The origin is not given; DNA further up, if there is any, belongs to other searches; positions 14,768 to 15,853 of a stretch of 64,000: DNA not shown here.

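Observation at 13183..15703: Prolyl-hydroxylase gene flanked by two divergent coiled-coil paralogues sharing a Cys-x8-Cys-Ala C-terminus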

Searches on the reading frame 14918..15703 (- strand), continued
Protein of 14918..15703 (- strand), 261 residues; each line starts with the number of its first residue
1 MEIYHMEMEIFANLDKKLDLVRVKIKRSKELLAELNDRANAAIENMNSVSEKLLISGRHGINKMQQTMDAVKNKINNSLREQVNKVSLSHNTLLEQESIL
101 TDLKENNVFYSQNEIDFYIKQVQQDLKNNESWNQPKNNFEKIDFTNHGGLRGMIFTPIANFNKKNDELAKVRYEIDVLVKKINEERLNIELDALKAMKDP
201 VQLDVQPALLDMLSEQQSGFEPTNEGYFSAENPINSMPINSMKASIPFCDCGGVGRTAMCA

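Call 68: fold_search(model_id=the predicted structure, library=viral)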
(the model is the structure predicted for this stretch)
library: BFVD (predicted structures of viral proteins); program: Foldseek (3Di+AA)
matches with E <= 10: 482; with E <= 0.001: 0
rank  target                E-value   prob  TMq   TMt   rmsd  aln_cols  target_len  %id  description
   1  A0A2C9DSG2            3.4e-02  0.80  0.19  0.14  19.5       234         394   11  Uncharacterized protein [Western grey kangaroopox virus]
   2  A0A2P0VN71            3.4e-02  0.54  0.14  0.16  32.7       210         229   15  Uncharacterized protein [Tetraselmis virus 1]
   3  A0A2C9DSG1            4.3e-02  0.98  0.33  0.41  15.2       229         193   10  Uncharacterized protein [Western grey kangaroopox virus]
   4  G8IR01                5.5e-02  0.89  0.31  0.10  32.9       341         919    8  MuF-like minor capsid protein [Mycobacterium phage Fionnbharth]
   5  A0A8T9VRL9            5.5e-02  0.69  0.21  0.26  11.7       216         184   17  (no name in the UniProt tables at hand)
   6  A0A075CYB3            5.5e-02  0.66  0.23  0.22  44.4       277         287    8  Protein EE1A [Elephant endotheliotropic herpesvirus 5]
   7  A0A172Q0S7            6.1e-02  0.35  0.17  0.19  38.0       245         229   16  PspA/IM30 family protein [Acinetobacter phage vB_AbaM_ME3]
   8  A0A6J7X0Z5            6.4e-02  0.60  0.20  0.11  38.7       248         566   11  Uncharacterized protein [uncultured Caudovirales phage]
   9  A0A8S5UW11            1.0e-01  0.94  0.33  0.10  37.3       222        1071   13  Uncharacterized protein [Siphoviridae sp. ctgaU3]
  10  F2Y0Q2                1.0e-01  0.92  0.31  0.38  20.8       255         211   14  (no name in the UniProt tables at hand)
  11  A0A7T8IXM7            1.2e-01  0.57  0.22  0.07  34.0       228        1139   14  (no name in the UniProt tables at hand)
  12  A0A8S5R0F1            1.5e-01  0.69  0.29  0.29  13.6       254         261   13  Uncharacterized protein (Fragment) [Myoviridae sp. ctxjh1]
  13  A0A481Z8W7            1.6e-01  0.82  0.32  0.23  15.1       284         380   10  HNH endonuclease [Pithovirus LCPAC302]
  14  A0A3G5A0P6            1.7e-01  0.38  0.23  0.27  35.1       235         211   10  Uncharacterized protein [Harvfovirus sp.]
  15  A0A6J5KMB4            1.8e-01  0.54  0.30  0.23  21.9       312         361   12  Uncharacterized protein [uncultured Caudovirales phage]
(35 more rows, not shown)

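Call 78: search_dna_similar(query=window:14918-15703:-, collection=plasmids, mode=protein, max_evalue=0.001, max_rows=5)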
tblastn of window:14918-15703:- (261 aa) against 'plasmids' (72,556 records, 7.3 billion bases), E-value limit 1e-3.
No match.

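Call 80: search_dna_similar(query=window:14918-15703:-, collection=phages, mode=protein, max_evalue=0.001, max_rows=5)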
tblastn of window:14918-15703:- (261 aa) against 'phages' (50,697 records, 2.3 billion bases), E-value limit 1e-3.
No match.
